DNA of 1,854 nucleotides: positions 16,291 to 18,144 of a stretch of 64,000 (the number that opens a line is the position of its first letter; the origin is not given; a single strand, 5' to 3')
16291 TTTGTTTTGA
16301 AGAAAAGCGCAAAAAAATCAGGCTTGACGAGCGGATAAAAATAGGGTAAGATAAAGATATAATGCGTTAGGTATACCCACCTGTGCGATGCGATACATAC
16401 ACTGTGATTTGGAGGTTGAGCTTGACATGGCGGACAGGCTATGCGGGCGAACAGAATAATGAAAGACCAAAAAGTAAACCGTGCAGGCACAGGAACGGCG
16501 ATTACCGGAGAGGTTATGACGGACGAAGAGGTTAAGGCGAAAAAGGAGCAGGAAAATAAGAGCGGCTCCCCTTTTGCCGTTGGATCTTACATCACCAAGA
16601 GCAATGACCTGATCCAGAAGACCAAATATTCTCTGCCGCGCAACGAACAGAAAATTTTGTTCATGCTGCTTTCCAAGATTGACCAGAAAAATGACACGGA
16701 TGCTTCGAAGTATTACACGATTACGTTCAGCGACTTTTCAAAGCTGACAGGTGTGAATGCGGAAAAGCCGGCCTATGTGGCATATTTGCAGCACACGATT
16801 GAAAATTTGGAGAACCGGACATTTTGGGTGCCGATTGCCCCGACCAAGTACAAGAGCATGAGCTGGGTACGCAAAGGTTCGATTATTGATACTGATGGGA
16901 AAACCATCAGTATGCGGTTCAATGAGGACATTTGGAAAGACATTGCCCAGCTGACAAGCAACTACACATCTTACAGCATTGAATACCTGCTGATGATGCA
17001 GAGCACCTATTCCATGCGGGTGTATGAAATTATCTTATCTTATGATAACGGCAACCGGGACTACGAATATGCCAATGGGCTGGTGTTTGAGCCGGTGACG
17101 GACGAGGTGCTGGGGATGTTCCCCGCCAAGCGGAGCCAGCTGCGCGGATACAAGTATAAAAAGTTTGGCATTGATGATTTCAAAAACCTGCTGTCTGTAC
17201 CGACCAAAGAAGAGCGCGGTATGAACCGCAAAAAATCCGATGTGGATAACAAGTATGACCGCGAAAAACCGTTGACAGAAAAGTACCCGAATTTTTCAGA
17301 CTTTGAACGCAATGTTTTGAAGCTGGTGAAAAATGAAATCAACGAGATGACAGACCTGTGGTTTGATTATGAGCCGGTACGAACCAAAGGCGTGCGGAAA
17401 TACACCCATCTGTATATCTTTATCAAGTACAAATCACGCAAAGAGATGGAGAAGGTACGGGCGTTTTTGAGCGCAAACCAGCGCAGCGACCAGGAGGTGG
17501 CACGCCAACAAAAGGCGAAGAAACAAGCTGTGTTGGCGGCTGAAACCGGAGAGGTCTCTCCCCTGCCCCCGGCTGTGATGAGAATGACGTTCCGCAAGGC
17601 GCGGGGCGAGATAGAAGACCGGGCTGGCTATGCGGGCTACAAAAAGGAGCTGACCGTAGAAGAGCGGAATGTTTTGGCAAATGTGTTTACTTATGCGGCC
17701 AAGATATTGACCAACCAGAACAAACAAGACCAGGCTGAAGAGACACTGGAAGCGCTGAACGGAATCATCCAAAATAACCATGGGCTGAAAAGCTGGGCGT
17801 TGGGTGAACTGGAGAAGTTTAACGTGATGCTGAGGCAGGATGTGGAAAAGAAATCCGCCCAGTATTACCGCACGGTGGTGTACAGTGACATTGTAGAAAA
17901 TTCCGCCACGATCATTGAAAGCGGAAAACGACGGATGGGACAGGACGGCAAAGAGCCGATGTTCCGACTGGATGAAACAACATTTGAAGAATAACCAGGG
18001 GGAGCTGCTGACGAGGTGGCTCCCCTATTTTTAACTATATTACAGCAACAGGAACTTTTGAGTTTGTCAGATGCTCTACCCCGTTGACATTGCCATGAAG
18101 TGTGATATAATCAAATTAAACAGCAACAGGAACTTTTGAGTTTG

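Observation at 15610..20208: Plasmid-type replicon inside a phage: ~14 iterons + DUE, RepA_N-like initiator and ParA/ParB with parS-like repeats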

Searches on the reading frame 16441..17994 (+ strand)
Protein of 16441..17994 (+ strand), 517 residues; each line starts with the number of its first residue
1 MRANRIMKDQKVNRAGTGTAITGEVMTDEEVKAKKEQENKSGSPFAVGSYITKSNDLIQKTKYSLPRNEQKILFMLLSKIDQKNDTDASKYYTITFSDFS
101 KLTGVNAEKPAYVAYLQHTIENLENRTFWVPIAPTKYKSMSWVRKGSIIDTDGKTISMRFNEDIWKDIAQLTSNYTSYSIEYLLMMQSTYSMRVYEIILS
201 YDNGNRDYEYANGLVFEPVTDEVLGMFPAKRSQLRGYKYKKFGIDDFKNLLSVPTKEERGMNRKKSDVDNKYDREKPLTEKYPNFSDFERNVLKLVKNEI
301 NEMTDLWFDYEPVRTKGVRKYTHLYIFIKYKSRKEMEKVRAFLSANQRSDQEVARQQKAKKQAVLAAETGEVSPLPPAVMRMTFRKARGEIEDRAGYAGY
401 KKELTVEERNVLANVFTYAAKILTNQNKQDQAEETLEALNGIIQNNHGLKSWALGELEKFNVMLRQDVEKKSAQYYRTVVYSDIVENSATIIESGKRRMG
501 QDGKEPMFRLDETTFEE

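Call 6: search_protein_families(library=pfam, proteins=[window:16441-17994:+], max_evalue=0.01)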
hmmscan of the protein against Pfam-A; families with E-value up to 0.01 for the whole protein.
window:16441-17994:+ (517 aa): 2 families
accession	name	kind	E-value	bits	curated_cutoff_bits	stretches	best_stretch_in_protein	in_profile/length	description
PF01051.27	Rep3_N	-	3.2e-25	89.6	22.4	1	51-198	2-140/141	Initiator Replication protein, WH1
PF21205.3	Rep3_C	-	2.4e-11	44.1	21.1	1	278-324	11-55/59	Initiator Rep protein, WH2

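Call 13: search_protein_families(library=phrogs, proteins=[window:16441-17994:+], max_evalue=0.001)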
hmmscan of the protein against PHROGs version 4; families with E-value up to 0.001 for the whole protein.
window:16441-17994:+ (517 aa): 2 families
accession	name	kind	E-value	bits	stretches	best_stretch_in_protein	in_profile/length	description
phrog_4402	-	DNA, RNA and nucleotide metabolism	2.3e-23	83.9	1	33-370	8-288/592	replication initiation protein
phrog_2172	-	unknown function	1.3e-22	81.9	2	50-207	12-174/382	-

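Call 15: search_dna_similar(query=window:16441-17994:+, collection=phages, mode=protein, max_rows=30)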
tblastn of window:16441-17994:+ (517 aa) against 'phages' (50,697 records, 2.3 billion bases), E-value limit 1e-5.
Records with a match: 4; places in all: 4; records where one place covers at least 80% of the query: 1.
Best place of each record, by identity: 60-80% 1; <60% 3.
By first word of the organism name: Bacteriophage 2; Clostridioides 2.
By host as written in the record: - 2; Clostridioides difficile Semix9 1; Clostridioides difficile HGP05 1.
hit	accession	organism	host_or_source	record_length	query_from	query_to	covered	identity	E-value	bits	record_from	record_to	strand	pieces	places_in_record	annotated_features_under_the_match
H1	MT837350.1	Bacteriophage sp.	human fecal samples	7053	20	511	95%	62.6%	0e+0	603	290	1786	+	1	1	record has no annotation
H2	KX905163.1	Clostridioides phage phiSemix9P1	Clostridioides difficile Semix9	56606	51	314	51%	23.3%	4e-7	59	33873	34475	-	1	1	RepB family protein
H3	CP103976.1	Clostridioides phage HGP05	Clostridioides difficile HGP05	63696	51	314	51%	23.3%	5e-7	59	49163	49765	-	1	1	record has no annotation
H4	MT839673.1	Bacteriophage sp.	human fecal samples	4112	49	203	30%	31.2%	2e-13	79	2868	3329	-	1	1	record has no annotation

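Call 16: search_dna_similar(query=window:16441-17994:+, collection=plasmids, mode=protein, max_rows=30)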
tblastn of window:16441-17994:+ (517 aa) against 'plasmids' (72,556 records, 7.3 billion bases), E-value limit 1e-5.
Records with a match: 254; places in all: 267; records where one place covers at least 80% of the query: 0.
Best place of each record, by identity: <60% 254.
By first word of the organism name: Priestia 42; Piscirickettsia 35; Bacillus 32; Acinetobacter 17; Pseudomonas 16; Geobacillus 13; Planococcus 9; Psychrobacter 8; Clostridium 7; uncultured 7; and 31 more.
By predicted mobility (MOB-suite, as given by PLSDB): non-mobilizable 207; mobilizable 36; conjugative 11.
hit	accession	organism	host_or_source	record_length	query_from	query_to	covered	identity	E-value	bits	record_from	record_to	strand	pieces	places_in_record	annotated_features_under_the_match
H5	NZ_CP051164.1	Geobacillus subterraneus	cell culture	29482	38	332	57%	26.9%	8e-11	72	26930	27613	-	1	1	replication initiation protein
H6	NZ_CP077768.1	Clostridium sp. CM028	single colony,lamb meat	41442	51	352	58%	26.1%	6e-7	60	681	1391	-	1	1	replication initiation protein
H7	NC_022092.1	Geobacillus genomosp. 3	-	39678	44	332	56%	27.1%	1e-11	76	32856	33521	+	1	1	replication initiation protein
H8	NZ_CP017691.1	Geobacillus thermodenitrificans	single cell,hot spring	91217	44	332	56%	27.1%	2e-11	74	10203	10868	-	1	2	replication initiation protein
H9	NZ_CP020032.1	Geobacillus thermodenitrificans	-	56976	44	331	56%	27.2%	3e-11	74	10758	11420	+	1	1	replication initiation protein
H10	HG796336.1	uncultured bacterium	-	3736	50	341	56%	26.6%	6e-15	85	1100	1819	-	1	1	CDS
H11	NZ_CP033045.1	Mesobacillus foraminis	cell culture,Red Sea lagoons-Mangrove ...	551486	51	342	56%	26.4%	1e-11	76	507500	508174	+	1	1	replication initiation protein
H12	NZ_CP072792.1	Thiothrix unzii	Isolated from activated-sludge plants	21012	49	324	53%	27.6%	1e-12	79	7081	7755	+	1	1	RepB family plasmid replication initiator protein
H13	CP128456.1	Geobacillus stearothermophilus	whole genome,Mungang Hot spring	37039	51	331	54%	26.9%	9e-10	69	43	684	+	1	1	replication initiation protein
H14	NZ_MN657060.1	Psychrobacter sp.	-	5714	51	343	57%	25.3%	6e-7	60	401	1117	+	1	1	repM: replication initiation protein RepM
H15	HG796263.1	uncultured bacterium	-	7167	51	340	56%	25.5%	1e-13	81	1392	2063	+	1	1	CDS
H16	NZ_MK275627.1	Clostridium perfringens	neonatal piglet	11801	51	328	54%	26.6%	9e-9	66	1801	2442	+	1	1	replication initiation protein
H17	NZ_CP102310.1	Clostridium perfringens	swine,mixed culture,fecal sample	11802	51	328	54%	26.6%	9e-9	66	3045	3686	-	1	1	replication initiation protein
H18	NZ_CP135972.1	Pseudomonas sp. DTU_2021_1001937_2_SI_NGA_ILE_001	Homo sapiens,blood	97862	21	331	60%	23.8%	7e-8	63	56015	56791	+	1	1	replication initiation protein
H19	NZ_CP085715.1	Peribacillus asahii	single cell,soil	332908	50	328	54%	26.0%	3e-11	74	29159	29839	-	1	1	replication initiation protein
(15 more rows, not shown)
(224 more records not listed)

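Call 17: find_related_loci(query=window:16441-17994:+, collection=viral_contigs, flank=10000)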
Query window:16441-17994:+ (517 aa) in viral_contigs; peptide patterns used: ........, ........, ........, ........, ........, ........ (x = any residue, [..] = any of these).
57 stretches matched a pattern; 45 encode a relative of the query (tblastn E <= 1e-3); 41 distinct loci.
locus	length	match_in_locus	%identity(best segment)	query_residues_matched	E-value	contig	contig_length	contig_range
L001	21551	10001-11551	99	1-517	0e+0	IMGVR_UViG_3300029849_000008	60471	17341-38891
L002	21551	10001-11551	99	1-517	0e+0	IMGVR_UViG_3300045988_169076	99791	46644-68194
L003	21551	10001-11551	99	1-517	0e+0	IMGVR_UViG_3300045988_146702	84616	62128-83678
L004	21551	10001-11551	99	1-517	0e+0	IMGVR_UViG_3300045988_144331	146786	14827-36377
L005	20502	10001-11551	98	1-517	0e+0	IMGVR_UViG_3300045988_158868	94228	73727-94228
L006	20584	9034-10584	98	1-517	0e+0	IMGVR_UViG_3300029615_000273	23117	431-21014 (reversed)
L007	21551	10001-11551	98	1-517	0e+0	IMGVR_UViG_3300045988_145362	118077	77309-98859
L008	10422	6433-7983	98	1-517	0e+0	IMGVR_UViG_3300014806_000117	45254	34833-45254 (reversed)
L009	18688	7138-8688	98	1-517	0e+0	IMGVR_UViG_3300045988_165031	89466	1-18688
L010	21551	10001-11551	98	1-517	0e+0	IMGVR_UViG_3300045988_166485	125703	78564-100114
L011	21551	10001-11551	98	1-517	0e+0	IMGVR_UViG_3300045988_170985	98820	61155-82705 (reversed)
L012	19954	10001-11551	98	1-517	0e+0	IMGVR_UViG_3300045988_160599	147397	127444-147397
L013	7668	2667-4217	98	1-517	0e+0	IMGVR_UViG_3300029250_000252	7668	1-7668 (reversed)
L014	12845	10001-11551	98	1-517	0e+0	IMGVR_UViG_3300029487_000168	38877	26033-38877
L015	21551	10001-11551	98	1-517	0e+0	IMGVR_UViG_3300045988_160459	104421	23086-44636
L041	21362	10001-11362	59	49-495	5e-177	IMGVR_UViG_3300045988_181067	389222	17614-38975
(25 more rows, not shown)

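Call 18: find_related_loci(query=window:16441-17994:+, collection=genome_contigs, flank=10000)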
Query window:16441-17994:+ (517 aa) in genome_contigs; peptide patterns used: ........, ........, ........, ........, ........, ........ (x = any residue, [..] = any of these).
60 stretches matched a pattern; 5 encode a relative of the query (tblastn E <= 1e-3); 5 distinct loci.
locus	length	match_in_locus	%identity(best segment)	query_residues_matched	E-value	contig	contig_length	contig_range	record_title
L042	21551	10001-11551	98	1-517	0e+0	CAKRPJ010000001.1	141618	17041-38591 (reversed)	MAG: uncultured Lachnospiraceae bacterium isolate REFINED_METABAT215_TOP10_CONTIGS_1500_ASSEMBLY_K77_MERGED__Nepal_MoBio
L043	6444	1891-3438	60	8-517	0e+0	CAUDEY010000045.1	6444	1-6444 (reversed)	MAG TPA_asm: uncultured Clostridia bacterium isolate ERR9578208_bin.28_MetaWRAP_v1.3_MAG genome assembly, contig: ERZ185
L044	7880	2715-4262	61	8-517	0e+0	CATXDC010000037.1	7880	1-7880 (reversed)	MAG TPA_asm: uncultured Oscillospiraceae bacterium isolate ERR9578294_bin.36_MetaWRAP_v1.3_MAG genome assembly, contig:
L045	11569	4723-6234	61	20-517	0e+0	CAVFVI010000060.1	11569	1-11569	Acutalibacteraceae bacterium isolate G02651-L1_cleanbin_000023 genome assembly, contig: Spades_G02651-L1_contig_3582, wh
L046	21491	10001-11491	60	20-506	0e+0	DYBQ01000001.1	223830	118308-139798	MAG TPA_asm: Clostridiales bacterium isolate HRGM_Genome_2451 HRGM_Genome_2451_1, whole genome shotgun sequence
